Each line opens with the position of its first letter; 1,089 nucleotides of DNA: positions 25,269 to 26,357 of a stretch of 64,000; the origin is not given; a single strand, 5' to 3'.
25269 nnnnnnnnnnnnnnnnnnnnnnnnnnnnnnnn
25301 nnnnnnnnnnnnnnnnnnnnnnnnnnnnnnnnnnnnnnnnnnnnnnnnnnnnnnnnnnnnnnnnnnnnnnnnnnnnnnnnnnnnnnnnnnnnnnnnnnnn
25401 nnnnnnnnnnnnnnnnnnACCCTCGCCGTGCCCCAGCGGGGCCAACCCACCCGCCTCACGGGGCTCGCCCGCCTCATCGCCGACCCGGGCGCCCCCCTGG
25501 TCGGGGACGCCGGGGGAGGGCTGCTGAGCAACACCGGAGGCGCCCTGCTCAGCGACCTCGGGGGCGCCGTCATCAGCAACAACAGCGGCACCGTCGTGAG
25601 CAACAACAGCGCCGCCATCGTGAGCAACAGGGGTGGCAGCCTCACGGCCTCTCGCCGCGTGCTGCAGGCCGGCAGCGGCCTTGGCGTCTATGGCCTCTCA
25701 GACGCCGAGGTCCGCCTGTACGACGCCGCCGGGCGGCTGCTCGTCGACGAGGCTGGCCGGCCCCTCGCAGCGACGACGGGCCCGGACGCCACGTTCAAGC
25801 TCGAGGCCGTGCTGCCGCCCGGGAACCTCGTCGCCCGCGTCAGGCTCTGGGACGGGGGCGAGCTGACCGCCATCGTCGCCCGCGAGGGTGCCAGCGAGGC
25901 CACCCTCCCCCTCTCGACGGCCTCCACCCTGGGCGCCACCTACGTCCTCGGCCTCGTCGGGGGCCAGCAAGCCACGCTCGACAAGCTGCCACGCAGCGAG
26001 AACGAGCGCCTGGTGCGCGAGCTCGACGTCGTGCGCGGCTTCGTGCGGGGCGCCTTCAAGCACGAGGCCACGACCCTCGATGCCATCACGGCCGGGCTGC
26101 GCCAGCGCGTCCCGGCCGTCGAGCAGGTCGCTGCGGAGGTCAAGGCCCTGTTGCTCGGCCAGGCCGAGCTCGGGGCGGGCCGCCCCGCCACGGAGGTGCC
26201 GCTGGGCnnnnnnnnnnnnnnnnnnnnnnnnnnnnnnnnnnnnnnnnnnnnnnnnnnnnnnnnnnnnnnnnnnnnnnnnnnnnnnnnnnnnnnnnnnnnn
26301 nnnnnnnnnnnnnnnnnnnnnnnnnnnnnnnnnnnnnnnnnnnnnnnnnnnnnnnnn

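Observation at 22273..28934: Tandem array of three paralogous giant lipoproteins with an unusual architecture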

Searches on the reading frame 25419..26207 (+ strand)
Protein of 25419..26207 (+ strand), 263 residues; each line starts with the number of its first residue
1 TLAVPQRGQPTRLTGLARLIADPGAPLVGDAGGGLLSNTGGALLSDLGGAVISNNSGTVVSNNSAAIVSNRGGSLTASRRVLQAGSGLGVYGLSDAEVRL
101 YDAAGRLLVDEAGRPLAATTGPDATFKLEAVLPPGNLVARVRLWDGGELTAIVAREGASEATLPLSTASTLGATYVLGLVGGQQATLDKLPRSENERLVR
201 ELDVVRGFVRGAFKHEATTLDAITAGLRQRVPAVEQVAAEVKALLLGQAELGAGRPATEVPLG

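Call 42: search_solved_structures(query=A3, max_evalue=10)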
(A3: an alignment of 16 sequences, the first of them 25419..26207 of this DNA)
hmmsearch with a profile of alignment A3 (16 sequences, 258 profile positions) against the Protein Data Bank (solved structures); distinct sequences matched with E-value up to 10: 0.

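Call 47: predict_structure(alignment_id=A3)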
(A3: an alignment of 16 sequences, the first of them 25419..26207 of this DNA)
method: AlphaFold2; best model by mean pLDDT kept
length: 263 residues; sequences in the alignment: 16
mean_pLDDT: 59.6   pTM: 0.56
mean pLDDT of the five models: 59.6, 59.1, 58.4, 49.1, 48.4
residues with pLDDT >= 90: 18; 70-90: 78; 50-70: 72; < 50: 95
segments of 3 or more residues with pLDDT < 50: 23-77, 84-86, 205-217, 242-245, 247-252, 254-263
pLDDT, mean of each block of 10 residues (from residue 1): 86 80 40 27 26 26 27 40 52 82 91 91 85 86 70 74 71 68 77 59 45 42 60 61 46 44 38
secondary structure, 60 per line:
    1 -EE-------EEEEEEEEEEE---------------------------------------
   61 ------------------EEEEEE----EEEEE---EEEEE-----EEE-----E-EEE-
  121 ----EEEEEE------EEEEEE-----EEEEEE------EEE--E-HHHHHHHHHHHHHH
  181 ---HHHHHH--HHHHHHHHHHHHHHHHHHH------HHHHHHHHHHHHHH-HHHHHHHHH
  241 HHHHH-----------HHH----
elements in order: E11-21 E79-84 E89-93 E97-101 E107-109 E117-119 E125-130 E137-142 E148-153 E160-162 H167-180 H184-189 H192-210 H217-230 H232-245

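Call 49: search_protein_representatives(alignment_id=A3)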
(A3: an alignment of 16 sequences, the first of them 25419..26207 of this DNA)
Query: 16 sequences, 258 profile positions. Proteins with E-value up to 0.001 (for the whole library): 1249; up to 1e-10: 505; up to 1e-30: 189. The best 150 are listed.
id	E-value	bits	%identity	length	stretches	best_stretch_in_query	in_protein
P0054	1.0e-130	450.9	-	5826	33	90-127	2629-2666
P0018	3.8e-123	426.1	-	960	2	40-257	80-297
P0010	2.7e-115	400.4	-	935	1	2-258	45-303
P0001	4.9e-114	396.3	-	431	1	2-258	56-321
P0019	7.4e-114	395.7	-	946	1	4-258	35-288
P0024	1.1e-103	362.4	-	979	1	7-258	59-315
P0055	6.5e-102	356.5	-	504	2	19-257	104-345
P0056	4.1e-99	347.4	-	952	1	10-258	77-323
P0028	1.1e-97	342.7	-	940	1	7-257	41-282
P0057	1.5e-96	339.0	-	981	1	3-257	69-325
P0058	5.2e-95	333.9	-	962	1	2-257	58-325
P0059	2.9e-91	321.6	-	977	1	3-257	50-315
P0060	2.4e-90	318.6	-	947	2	33-257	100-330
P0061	1.1e-89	316.5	-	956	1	2-258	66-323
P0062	3.8e-89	314.7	-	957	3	2-257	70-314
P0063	4.8e-89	314.3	-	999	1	2-257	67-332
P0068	1.2e-86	306.4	-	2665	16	83-142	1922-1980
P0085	1.3e-73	263.8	-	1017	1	10-258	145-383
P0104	3.2e-66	239.6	-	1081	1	7-257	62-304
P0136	2.4e-45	171.1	-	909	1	10-257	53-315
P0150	4.2e-41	157.2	-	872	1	15-257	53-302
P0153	1.7e-40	155.2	-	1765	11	80-124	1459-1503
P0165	1.1e-38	149.4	-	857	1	6-257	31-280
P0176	3.5e-37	144.4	-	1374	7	86-141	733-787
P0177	3.6e-37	144.3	-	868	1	16-257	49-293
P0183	2.8e-36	141.4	-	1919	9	91-126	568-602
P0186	6.6e-36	140.2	-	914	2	22-257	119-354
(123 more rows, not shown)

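Call 50: search_protein_families(library=pfam, proteins=[P0068, P0153, P0176, P0183], max_evalue=0.001)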
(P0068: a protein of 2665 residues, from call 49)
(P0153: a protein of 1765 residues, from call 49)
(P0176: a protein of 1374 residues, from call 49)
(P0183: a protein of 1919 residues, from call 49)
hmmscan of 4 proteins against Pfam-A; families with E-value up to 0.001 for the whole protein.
P0068 (2665 aa): 33 families (the best 25 are shown)
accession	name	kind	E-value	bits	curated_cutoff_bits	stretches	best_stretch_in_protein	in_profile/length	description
PF17210.9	SdrD_B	-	0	1815.1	29.7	19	2385-2495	2-112/112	SdrD B-like domain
PF13620.12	CarboxypepD_reg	-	1.3e-167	545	32.3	19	1681-1739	6-63/82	Carboxypeptidase regulatory-like domain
PF17802.7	SpaA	-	9.9e-119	388.3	23.1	10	1688-1736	15-66/91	Prealbumin-like fold domain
PF13715.12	CarbopepD_reg_2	-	2.4e-85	281.1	32.2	2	1587-1631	23-66/88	CarboxypepD_reg-like domain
PF09430.16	EMC7_beta-sandw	-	6.4e-69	230.2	26.6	0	1939-1976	11-48/122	ER membrane protein complex subunit 7, beta-sandwich domain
PF05738.19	Cna_B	-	2.2e-53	179.1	22.3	0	2389-2442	5-55/87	Cna protein B-type domain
PF07495.19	Y_Y_Y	-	2.3e-52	175.2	26.6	0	614-639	22-47/65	Y_Y_Y domain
PF23193.1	NOMO_3rd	-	2.6e-46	157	27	0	2412-2445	49-82/120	NOMO third transthyretin-like domain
PF11974.14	bMG3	-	5.7e-42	142.3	34.9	0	2407-2438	28-59/103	Bacterial alpha-2-macroglobulin MG3 domain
PF24421.1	Ig_J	-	8.4e-41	138.7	29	0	2412-2460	45-93/104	Tip attachment protein J, Ig-like domain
PF22898.2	NOMO1-like_1st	-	5.8e-36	122.9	27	0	2051-2095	15-60/85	BOS complex subunit NOMO1-like, first beta sandwich domain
PF23623.1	GBD_IRG7_N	-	6.9e-33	113.1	27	0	2411-2448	39-79/95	IRG7 N-terminal galactose binding domain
PF23194.1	NOMO_5th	-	2.7e-32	111.5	27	0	1692-1733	19-60/89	NOMO fifth transthyretin-like domain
PF22058.2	X25_BaPul_like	-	5e-28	97.5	27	0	1707-1735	27-56/87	Pullulanase X25 domain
PF14686.12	fn3_3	-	5.9e-25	87.3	24.4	0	1707-1729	29-51/75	Polysaccharide lyase family 4, domain II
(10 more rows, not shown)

P0153 (1765 aa): 16 families
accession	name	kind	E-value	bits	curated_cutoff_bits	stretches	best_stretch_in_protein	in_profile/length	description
PF17210.9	SdrD_B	-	1.2e-103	341.6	29.7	12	95-197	6-102/112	SdrD B-like domain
PF13620.12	CarboxypepD_reg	-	1.3e-44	150.8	32.3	1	105-152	6-47/82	Carboxypeptidase regulatory-like domain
PF17802.7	SpaA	-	6.6e-27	93.9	23.1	0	100-149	3-48/91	Prealbumin-like fold domain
PF11974.14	bMG3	-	1.2e-20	73.8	34.9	0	111-157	26-65/103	Bacterial alpha-2-macroglobulin MG3 domain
PF09134.16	Invasin_D3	-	1.5e-18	67.6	33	0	524-607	24-97/98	Invasin, domain 3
PF01190.23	Pollen_Ole_e_1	-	2e-16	60.6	23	0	1177-1238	2-65/99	Pollen protein Ole e 1 like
PF18565.7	Glyco_hydro2_C5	-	7.8e-15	55.1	32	0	378-422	5-47/103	Glycoside hydrolase family 2 C-terminal domain 5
PF01060.29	TTR-52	-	3e-14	53.8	24.9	0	779-829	8-55/79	Transthyretin-like family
PF15976.11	CooC_C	-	7.5e-14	52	29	0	1051-1086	19-56/93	CS1-pili formation C-terminal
PF13715.12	CarbopepD_reg_2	-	7.7e-13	48.7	32.2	0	102-173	3-63/88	CarboxypepD_reg-like domain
PF10342.15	Kre9_KNH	-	2.8e-10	41.2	24.6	0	1179-1253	16-80/94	Kre9/KNH-like N-terminal Ig-like domain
PF17936.7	Big_6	-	8.5e-08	32.8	27.6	0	128-178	29-80/83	Bacterial Ig domain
PF16371.11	MetallophosN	-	2.9e-07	31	35.6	0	1623-1648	18-43/77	N terminal of Calcineurin-like phosphoesterase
PF20598.4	DUF6795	-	5.4e-06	27.1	27.4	0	111-151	10-46/103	Domain of unknown function (DUF6795)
PF20037.4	DUF6440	-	0.00013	22.1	26.5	0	1467-1483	38-53/53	Family of unknown function (DUF6440)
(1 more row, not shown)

P0176 (1374 aa): 26 families (the best 25 are shown)
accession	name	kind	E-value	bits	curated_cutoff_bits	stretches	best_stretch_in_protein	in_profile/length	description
PF17210.9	SdrD_B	-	3.6e-217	707.2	29.7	7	343-462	2-112/112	SdrD B-like domain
PF13620.12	CarboxypepD_reg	-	8.3e-53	177.1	32.3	7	482-546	7-64/82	Carboxypeptidase regulatory-like domain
PF17802.7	SpaA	-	3.5e-46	155.7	23.1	7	360-423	11-69/91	Prealbumin-like fold domain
PF13715.12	CarbopepD_reg_2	-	4e-26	91.3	32.2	0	386-415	24-53/88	CarboxypepD_reg-like domain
PF05738.19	Cna_B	-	2.3e-24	86.1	22.3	0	591-652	3-54/87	Cna protein B-type domain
PF24421.1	Ig_J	-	5e-18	65.6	29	0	995-1027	51-83/104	Tip attachment protein J, Ig-like domain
PF18565.7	Glyco_hydro2_C5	-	1.6e-17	63.7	32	0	733-767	16-49/103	Glycoside hydrolase family 2 C-terminal domain 5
PF09430.16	EMC7_beta-sandw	-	1.4e-16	61.2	26.6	0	751-784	15-48/122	ER membrane protein complex subunit 7, beta-sandwich domain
PF19076.6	CshA_repeat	-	1.9e-16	61.1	27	1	1199-1296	3-101/103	Surface adhesin CshA repetitive domain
PF23193.1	NOMO_3rd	-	5.8e-15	55.8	27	0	879-900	60-81/120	NOMO third transthyretin-like domain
PF11974.14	bMG3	-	2.5e-12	47.1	34.9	0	489-527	28-59/103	Bacterial alpha-2-macroglobulin MG3 domain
PF22902.2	NOMO1-like_9th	-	3.4e-12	46.4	27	0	848-891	5-42/75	BOS complex subunit NOMO1-like, beta sandwich domain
PF09134.16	Invasin_D3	-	4.4e-11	43.6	33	0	368-420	24-76/98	Invasin, domain 3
PF23194.1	NOMO_5th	-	2.2e-10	41.2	27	0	752-788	27-63/89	NOMO fifth transthyretin-like domain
PF24107.1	DUF7382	-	4.9e-10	39.6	27.4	0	608-629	16-37/65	Domain of unknown function (DUF7382)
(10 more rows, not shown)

P0183 (1919 aa): 15 families
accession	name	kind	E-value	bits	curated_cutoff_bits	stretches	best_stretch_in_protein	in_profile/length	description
PF17210.9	SdrD_B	-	0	1243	29.7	14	1390-1501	2-112/112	SdrD B-like domain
PF13620.12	CarboxypepD_reg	-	1.2e-81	269.6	32.3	5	1292-1338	9-55/82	Carboxypeptidase regulatory-like domain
PF17802.7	SpaA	-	9.1e-62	205.7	23.1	3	1410-1450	14-56/91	Prealbumin-like fold domain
PF24421.1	Ig_J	-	1.6e-23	83.2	29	0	1307-1339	52-84/104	Tip attachment protein J, Ig-like domain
PF13715.12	CarbopepD_reg_2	-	4.4e-19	68.7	32.2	0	1293-1338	10-51/88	CarboxypepD_reg-like domain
PF11974.14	bMG3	-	4.9e-19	68.6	34.9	1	1529-1560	28-59/103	Bacterial alpha-2-macroglobulin MG3 domain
PF09430.16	EMC7_beta-sandw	-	7.1e-16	59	26.6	0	1532-1570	10-46/122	ER membrane protein complex subunit 7, beta-sandwich domain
PF17936.7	Big_6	-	5.4e-10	39.8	27.6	0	1399-1440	10-50/83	Bacterial Ig domain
PF23193.1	NOMO_3rd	-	9.8e-08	32.5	27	0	1310-1334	57-81/120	NOMO third transthyretin-like domain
PF22898.2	NOMO1-like_1st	-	5.2e-07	30.1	27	0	205-255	12-63/85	BOS complex subunit NOMO1-like, first beta sandwich domain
PF13669.12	Glyoxalase_4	-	2.6e-06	28.1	27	0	598-625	39-65/109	Glyoxalase/Bleomycin resistance protein/Dioxygenase superfamily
PF07495.19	Y_Y_Y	-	3e-06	27.5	26.6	0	1199-1227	21-49/65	Y_Y_Y domain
PF18998.6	Flg_new_2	-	7.2e-06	26.3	23.6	0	1191-1212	19-39/73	Divergent InlB B-repeat domain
PF23623.1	GBD_IRG7_N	-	1.7e-05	25.3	27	0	1301-1338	39-79/95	IRG7 N-terminal galactose binding domain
PF09134.16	Invasin_D3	-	2.9e-05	24.9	33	0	1407-1452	32-80/98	Invasin, domain 3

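Call 51: fold_search(model_id=the predicted structure, library=pdb)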
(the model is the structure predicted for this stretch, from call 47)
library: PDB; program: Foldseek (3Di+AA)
matches with E <= 10: 802; with E <= 0.001: 0
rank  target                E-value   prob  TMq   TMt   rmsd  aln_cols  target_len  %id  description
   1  6yoa_B                1.0e-03  0.98  0.23  0.39  11.3       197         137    9  Lig v 1 structure and the inflammatory response to the Ole e 1 protein family (released 2020-05-13)
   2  6yoa_A                4.9e-03  0.90  0.23  0.39  11.8       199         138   10  Lig v 1 structure and the inflammatory response to the Ole e 1 protein family (released 2020-05-13)
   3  4yok                  7.4e-03  0.98  0.23  0.29   8.1       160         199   12  Crystal structure of a DUF3823 family protein (PARMER_04126) from Parabacteroides merdae ATCC 43184 at 1.80 A resolution (released 2015-03-25)
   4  7dm0_A                1.1e-02  0.94  0.17  0.25   7.5        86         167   14  Biofilm associated protein - C region (released 2021-12-15)
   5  8dek_A                1.1e-02  0.54  0.18  0.12  14.0       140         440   14  The structure of the glycopeptidase catalytic domain including the linker of Amuc_1438 (released 2022-08-31)
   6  9yh9_B                1.7e-02  0.94  0.21  0.29   5.4       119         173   12  Crystal structure of a phage catechol 1,2-dioxygenase identified from a soil metagenomic survey (released 2025-10-08)
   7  9yh9_A                1.8e-02  0.96  0.21  0.31   5.4       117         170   11  Crystal structure of a phage catechol 1,2-dioxygenase identified from a soil metagenomic survey (released 2025-10-08)
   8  3qec                  1.9e-02  0.97  0.27  0.47   6.3       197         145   13  Crystal structure of a putative carbohydrate binding protein (PA1324) from Pseudomonas aeruginosa at 2.61 A resolution (released 2011-03-02)
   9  8dek_B                2.1e-02  0.41  0.18  0.12  14.1       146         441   15  The structure of the glycopeptidase catalytic domain including the linker of Amuc_1438 (released 2022-08-31)
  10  9jz1_B                2.3e-02  0.63  0.15  0.16   7.7        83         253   11  Crystal structure of Nir2 C-terminal domain in complex with phosphate (released 2025-10-15)
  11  3l48_A                2.8e-02  0.87  0.18  0.47   4.3        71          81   17  Crystal structure of the C-terminal domain of the PapC usher (released 2010-03-02)
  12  4z8w                  3.2e-02  0.84  0.23  0.44   8.8       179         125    8  Crystal Structure of the Major Plantain Pollen Allergen Pla l 1 (released 2016-07-06)
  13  3l48_E                4.3e-02  0.94  0.19  0.55   3.8        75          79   19  Crystal structure of the C-terminal domain of the PapC usher (released 2010-03-02)
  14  9lr7_A                6.9e-02  0.80  0.20  0.14   5.2        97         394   15  Crystal Structure of the Basal pilin EbpB from Enterococcus faecalis. (released 2025-07-16)
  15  3l48_B                6.9e-02  0.75  0.18  0.48   4.3        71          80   17  Crystal structure of the C-terminal domain of the PapC usher (released 2010-03-02)
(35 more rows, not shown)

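Call 58: search_protein_families(library=pfam, proteins=[window:25419-26207:+], max_evalue=10)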
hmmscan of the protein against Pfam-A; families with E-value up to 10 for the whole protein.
window:25419-26207:+ (263 aa): 0 families

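Call 74: list_cluster_members(proteins=[P0056, P0063, P0085, P0104, P0136, P0150, P0165, P0177, P0186, P0054])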
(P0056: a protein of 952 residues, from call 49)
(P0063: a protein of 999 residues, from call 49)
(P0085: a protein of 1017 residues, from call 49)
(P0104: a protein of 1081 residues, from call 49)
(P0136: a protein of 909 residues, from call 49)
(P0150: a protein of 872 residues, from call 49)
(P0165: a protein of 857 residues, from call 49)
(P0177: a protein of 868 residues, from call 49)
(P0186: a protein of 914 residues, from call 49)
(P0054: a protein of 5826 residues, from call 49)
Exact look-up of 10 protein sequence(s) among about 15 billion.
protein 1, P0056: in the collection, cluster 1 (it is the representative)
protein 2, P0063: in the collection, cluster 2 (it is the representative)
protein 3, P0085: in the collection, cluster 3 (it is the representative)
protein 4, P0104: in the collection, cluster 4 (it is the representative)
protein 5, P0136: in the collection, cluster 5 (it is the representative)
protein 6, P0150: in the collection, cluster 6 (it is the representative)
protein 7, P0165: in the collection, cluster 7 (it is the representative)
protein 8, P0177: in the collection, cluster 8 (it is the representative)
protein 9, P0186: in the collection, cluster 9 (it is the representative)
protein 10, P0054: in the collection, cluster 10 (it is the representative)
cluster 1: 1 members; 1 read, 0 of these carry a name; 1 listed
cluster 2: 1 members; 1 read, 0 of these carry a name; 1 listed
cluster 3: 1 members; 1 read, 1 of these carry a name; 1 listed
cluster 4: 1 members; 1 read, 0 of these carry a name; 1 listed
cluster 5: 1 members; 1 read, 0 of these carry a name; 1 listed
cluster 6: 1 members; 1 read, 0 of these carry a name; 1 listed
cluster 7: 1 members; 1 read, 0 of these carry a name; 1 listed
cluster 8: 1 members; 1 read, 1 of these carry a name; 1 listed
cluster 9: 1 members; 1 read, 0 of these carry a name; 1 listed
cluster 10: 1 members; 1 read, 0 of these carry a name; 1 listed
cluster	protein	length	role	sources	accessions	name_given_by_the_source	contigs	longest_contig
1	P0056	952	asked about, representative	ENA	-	-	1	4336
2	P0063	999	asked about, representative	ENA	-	-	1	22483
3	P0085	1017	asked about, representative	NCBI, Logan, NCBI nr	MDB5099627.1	MAG: repeat protein [Cyanobacteria bacterium RYN_339] | repeat protein [Cyanobacteria bacterium RYN_339]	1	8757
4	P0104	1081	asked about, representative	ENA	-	-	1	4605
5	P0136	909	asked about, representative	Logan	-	-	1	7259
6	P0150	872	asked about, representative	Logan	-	-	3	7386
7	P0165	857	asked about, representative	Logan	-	-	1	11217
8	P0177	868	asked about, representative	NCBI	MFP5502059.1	MAG: hypothetical protein ACLGIN_06190 [Candidatus Sericytochromatia bacterium]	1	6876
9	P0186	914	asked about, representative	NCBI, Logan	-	-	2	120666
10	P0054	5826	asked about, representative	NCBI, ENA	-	-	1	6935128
